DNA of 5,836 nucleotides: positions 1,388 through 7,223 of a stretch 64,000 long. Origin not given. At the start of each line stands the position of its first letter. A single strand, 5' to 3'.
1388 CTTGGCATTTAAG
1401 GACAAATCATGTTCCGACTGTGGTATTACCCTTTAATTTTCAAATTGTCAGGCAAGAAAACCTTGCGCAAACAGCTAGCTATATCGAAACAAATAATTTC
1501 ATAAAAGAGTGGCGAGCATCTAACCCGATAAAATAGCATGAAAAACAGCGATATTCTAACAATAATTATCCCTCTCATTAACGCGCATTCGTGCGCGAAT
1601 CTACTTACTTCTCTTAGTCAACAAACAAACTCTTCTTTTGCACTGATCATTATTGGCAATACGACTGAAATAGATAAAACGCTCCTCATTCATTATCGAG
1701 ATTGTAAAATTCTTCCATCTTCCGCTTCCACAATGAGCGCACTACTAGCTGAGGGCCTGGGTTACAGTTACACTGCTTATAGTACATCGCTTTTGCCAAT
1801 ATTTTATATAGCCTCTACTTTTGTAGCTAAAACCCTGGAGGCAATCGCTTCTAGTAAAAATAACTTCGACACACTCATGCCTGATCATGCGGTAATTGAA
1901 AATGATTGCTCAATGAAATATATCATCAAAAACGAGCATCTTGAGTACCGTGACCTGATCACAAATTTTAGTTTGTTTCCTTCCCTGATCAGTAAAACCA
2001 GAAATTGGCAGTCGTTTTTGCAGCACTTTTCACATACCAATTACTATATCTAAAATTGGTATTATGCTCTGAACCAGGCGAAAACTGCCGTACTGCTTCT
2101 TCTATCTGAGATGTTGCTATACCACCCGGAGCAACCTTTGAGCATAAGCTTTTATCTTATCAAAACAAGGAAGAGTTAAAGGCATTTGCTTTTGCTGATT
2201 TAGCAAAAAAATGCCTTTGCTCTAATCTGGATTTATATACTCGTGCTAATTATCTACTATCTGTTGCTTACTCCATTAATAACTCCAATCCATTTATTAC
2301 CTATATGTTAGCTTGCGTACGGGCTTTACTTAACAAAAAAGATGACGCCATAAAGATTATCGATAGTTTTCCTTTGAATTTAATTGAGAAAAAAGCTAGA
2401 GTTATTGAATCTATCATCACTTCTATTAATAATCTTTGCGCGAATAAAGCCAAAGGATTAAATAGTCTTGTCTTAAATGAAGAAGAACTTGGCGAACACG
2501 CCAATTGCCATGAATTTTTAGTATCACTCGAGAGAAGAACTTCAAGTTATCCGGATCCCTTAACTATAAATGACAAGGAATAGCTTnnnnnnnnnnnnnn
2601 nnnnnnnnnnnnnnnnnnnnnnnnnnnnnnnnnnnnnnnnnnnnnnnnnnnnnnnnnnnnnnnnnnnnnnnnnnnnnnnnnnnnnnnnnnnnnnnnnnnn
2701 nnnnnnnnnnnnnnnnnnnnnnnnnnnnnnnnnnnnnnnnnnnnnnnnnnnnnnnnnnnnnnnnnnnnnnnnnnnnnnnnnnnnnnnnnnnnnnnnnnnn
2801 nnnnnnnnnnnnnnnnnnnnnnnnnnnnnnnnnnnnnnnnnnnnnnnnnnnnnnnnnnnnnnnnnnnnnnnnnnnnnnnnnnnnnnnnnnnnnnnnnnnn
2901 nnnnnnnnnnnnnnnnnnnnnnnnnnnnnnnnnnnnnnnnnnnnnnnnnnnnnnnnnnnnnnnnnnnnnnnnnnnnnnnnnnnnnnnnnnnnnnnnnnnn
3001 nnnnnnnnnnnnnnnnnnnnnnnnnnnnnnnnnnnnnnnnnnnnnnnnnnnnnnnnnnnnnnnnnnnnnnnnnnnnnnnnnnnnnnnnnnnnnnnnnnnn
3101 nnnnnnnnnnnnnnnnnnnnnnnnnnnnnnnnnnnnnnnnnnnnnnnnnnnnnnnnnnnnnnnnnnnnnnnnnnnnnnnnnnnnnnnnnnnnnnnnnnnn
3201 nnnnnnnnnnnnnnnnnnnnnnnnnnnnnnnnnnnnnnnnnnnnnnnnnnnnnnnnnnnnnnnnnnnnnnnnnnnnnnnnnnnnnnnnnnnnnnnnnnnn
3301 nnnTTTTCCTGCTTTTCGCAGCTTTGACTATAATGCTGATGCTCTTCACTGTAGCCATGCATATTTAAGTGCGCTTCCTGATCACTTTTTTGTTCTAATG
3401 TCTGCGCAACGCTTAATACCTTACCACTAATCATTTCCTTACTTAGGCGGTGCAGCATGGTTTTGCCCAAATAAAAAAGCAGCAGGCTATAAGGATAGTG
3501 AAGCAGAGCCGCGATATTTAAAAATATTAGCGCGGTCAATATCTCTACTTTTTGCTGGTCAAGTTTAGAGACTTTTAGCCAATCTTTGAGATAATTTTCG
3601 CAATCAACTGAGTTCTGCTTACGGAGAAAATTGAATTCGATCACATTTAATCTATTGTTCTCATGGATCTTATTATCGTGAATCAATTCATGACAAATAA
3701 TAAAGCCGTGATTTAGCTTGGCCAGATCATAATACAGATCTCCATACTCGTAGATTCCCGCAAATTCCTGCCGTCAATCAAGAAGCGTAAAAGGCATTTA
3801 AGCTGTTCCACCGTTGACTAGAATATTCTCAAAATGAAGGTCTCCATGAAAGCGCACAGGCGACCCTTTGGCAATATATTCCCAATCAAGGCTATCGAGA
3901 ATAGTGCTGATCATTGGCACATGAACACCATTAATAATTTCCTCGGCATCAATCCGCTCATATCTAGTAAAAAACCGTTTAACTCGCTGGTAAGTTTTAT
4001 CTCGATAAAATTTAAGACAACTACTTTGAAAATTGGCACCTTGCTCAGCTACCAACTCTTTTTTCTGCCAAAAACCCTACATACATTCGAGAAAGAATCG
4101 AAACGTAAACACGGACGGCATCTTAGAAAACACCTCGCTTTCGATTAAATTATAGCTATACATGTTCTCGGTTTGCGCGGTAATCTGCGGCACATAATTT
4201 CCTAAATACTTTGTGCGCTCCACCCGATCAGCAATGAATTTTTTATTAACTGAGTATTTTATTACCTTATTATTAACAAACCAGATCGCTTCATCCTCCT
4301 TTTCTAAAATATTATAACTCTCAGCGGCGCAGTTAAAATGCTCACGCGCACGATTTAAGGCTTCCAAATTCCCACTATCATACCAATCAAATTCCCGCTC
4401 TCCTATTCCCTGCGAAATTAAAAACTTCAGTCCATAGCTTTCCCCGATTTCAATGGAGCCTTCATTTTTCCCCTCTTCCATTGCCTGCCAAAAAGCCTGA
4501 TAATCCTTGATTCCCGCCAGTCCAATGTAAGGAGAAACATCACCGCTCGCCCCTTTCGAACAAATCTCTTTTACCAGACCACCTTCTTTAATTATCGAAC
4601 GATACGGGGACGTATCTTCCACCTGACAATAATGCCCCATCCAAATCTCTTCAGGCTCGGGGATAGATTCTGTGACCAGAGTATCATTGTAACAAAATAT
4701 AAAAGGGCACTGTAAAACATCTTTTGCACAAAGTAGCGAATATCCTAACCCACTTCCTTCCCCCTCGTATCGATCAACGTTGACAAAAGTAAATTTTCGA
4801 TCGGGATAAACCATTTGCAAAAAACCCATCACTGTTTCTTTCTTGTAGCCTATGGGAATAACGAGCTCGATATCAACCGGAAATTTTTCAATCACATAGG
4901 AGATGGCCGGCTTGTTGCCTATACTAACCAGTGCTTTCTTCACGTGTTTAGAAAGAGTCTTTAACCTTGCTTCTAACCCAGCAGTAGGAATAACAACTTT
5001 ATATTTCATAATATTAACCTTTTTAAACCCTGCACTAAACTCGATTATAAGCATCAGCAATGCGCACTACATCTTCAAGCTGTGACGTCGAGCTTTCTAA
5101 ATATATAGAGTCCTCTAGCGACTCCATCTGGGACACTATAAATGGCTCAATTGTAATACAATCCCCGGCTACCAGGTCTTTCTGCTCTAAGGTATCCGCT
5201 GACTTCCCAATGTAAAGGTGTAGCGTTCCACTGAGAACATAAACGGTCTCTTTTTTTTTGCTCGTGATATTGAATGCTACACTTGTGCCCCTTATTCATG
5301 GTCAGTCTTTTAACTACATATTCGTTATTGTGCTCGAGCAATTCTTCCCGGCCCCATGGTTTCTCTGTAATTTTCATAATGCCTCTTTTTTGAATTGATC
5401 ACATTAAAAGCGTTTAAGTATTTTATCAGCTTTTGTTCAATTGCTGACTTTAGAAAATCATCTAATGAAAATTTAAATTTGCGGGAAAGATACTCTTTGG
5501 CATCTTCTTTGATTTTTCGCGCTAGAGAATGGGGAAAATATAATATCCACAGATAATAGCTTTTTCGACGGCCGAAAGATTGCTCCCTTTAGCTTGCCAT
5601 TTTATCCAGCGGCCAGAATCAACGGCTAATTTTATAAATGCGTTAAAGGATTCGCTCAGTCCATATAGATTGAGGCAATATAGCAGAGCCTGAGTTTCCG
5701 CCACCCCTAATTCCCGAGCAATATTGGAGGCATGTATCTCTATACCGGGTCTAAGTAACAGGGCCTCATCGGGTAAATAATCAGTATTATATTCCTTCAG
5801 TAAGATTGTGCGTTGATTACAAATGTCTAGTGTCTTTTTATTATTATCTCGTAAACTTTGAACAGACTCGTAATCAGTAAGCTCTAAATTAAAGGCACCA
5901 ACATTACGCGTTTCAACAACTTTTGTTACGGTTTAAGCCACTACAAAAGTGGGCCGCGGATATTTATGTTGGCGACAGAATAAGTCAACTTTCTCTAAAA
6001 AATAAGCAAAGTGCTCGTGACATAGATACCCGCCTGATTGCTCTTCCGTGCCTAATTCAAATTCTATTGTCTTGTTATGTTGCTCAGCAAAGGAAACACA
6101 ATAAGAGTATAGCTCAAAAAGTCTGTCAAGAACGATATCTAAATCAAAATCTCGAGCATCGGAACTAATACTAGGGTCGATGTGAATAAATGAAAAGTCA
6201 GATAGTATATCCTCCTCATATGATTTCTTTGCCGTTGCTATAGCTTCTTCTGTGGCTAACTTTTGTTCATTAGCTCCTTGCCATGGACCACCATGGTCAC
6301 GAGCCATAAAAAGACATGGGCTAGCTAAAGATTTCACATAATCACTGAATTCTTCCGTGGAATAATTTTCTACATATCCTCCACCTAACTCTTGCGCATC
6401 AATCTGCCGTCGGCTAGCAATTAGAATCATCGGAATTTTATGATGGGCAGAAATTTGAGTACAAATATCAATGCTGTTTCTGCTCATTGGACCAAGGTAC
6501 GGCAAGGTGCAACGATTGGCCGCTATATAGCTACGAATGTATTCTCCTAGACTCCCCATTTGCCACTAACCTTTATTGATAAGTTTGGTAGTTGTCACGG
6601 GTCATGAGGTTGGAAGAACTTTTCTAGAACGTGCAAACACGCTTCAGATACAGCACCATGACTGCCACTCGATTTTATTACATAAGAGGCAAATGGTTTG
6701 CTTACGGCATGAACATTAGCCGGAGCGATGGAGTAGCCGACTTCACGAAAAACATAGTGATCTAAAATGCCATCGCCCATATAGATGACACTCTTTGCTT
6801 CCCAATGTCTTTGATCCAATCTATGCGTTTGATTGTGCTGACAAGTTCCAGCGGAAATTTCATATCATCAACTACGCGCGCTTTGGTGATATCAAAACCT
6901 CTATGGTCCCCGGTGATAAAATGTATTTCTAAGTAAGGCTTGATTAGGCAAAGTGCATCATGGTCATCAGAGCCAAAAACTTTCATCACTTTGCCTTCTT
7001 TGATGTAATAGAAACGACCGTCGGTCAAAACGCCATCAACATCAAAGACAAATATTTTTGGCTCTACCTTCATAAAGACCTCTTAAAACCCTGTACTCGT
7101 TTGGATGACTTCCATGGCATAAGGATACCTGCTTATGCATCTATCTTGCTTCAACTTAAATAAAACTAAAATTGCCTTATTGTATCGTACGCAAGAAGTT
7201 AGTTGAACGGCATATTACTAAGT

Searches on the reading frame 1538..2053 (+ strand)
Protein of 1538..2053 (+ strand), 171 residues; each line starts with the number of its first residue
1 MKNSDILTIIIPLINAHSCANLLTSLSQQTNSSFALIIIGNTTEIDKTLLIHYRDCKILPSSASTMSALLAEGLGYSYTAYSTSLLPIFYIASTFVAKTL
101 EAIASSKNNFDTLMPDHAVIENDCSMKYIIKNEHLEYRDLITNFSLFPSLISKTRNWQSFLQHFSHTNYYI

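Call 23: find_encoding_contigs(protein=window:1538-2053:+, flank=10000, max_places=3)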
Protein window:1538-2053:+ (171 aa): no gene with exactly this product is on record in the collection.

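Call 41: search_protein_families(library=pfam, proteins=[window:1538-2053:+])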
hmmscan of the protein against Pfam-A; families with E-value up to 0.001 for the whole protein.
window:1538-2053:+ (171 aa): 0 families

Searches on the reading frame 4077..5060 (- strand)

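Call 20: search_protein_families(library=pfam, proteins=[window:4077-5060:-])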
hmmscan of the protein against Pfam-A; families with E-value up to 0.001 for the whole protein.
window:4077-5060:- (327 aa): 0 families

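Call 57: search_protein_families(library=ncbifam, proteins=[window:4077-5060:-], max_evalue=0.01)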
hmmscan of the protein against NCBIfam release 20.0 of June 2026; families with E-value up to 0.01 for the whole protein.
window:4077-5060:- (327 aa): 8 families
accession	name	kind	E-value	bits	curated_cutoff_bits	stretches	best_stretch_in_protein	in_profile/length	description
NF041313.1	UDPGP_AglF_Halo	equivalog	2.4e-09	37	400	1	21-131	2-110/234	UTP--glucose-1-phosphate uridylyltransferase AglF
TIGR03992.1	Arch_glmU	subfamily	3e-08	33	292.1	1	21-171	2-154/393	bifunctional sugar-1-phosphate nucleotidylyltransferase/acetyltransferase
TIGR01099.1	galU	equivalog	2.5e-06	27.3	326.8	1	21-60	3-42/261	UTP--glucose-1-phosphate uridylyltransferase GalU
TIGR01105.1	galF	equivalog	2.7e-06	26.7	659.2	0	18-59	2-43/297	GalU regulator GalF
NF007516.0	PRK10122.1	equivalog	3.6e-06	26.3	534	1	18-59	2-43/297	UTP--glucose-1-phosphate uridylyltransferase GalF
TIGR01208.1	rmlA_long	equivalog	7.5e-06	25.1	320.25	1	21-135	1-116/353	glucose-1-phosphate thymidylyltransferase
NF009928.0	PRK13389.1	equivalog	0.00035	19.8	548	1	16-59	5-48/302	UTP--glucose-1-phosphate uridylyltransferase GalU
NF049965.1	GlMnHpPGnyltfHddC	equivalog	0.0004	20.1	300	1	22-102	3-85/221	D-glycero-D-manno-heptose 1-phosphate guanosyltransferase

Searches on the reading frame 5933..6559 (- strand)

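Call 20: search_protein_families(library=pfam, proteins=[window:5933-6559:-])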
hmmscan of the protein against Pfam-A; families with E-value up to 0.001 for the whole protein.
window:5933-6559:- (208 aa): 1 family
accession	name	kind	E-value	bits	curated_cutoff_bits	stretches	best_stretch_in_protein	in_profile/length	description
PF08013.17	GatZ_KbaZ-like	-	0.00034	19.8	26.7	1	35-172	32-171/420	D-tagatose-1,6-bisphosphate aldolase subunit GatZ/KbaZ-like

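Call 57: search_protein_families(library=ncbifam, proteins=[window:5933-6559:-], max_evalue=0.01)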
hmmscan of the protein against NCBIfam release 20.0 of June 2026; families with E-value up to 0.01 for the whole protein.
window:5933-6559:- (208 aa): 2 families
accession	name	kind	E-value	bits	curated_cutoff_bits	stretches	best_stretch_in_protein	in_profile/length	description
NF012002.0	PRK15458.1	equivalog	0.00026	20.2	707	1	37-172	37-175/428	tagatose-bisphosphate aldolase subunit KbaZ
TIGR02810.1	agaZ_gatZ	equivalog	0.00028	19.9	568.8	1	39-172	35-171/420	D-tagatose-bisphosphate aldolase, class II, non-catalytic subunit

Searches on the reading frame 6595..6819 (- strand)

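Call 57: search_protein_families(library=ncbifam, proteins=[window:6595-6819:-], max_evalue=0.01)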
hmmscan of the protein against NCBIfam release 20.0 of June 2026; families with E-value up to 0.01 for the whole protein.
window:6595-6819:- (74 aa): 6 families
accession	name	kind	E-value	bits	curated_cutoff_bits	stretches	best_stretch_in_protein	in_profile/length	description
NF007019.0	PRK09484.1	equivalog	7.7e-10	38.7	208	1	6-65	114-173/187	3-deoxy-manno-octulosonate-8-phosphatase KdsC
TIGR01670.1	KdsC-phosphatas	subfamily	1.8e-08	34.4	106.95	1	8-62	92-146/154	3-deoxy-D-manno-octulosonate 8-phosphate phosphatase, YrbI family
TIGR02726.1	phenyl_P_delta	equivalog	2.7e-06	27.7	281.95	1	10-65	100-155/169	phenylphosphate carboxylase subunit delta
NF002245.0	PRK01158.1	equivalog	7.3e-06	25.4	198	1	7-65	172-229/233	phosphoglycolate phosphatase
NF058599.1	KDN-9-PPhBT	equivalog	8.2e-06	26.1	180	1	7-65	92-150/152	3-deoxy-D-glycero-D-galacto-nonulopyranosonate 9-phosphatase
TIGR01487.1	Pglycolate_arch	equivalog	0.00028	20.8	122.75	1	9-54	164-209/215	phosphoglycolate phosphatase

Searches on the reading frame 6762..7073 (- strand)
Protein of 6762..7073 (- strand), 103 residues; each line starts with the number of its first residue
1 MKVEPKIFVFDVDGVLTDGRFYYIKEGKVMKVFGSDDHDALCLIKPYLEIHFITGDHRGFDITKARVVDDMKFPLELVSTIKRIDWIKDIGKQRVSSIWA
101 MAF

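Call 20: search_protein_families(library=pfam, proteins=[window:6762-7073:-])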
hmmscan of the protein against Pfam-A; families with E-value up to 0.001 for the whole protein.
window:6762-7073:- (103 aa): 0 families

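Call 57: search_protein_families(library=ncbifam, proteins=[window:6762-7073:-], max_evalue=0.01)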
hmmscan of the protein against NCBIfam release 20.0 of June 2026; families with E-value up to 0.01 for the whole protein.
window:6762-7073:- (103 aa): 3 families
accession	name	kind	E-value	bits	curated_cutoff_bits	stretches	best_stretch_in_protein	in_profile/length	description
TIGR01670.1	KdsC-phosphatas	subfamily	4.5e-08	33.2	106.95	1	6-57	2-54/154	3-deoxy-D-manno-octulosonate 8-phosphate phosphatase, YrbI family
NF058599.1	KDN-9-PPhBT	equivalog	9.3e-07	29.2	180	1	5-58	2-56/152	3-deoxy-D-glycero-D-galacto-nonulopyranosonate 9-phosphatase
NF007019.0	PRK09484.1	equivalog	1e-06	28.5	208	1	6-57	26-78/187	3-deoxy-manno-octulosonate-8-phosphatase KdsC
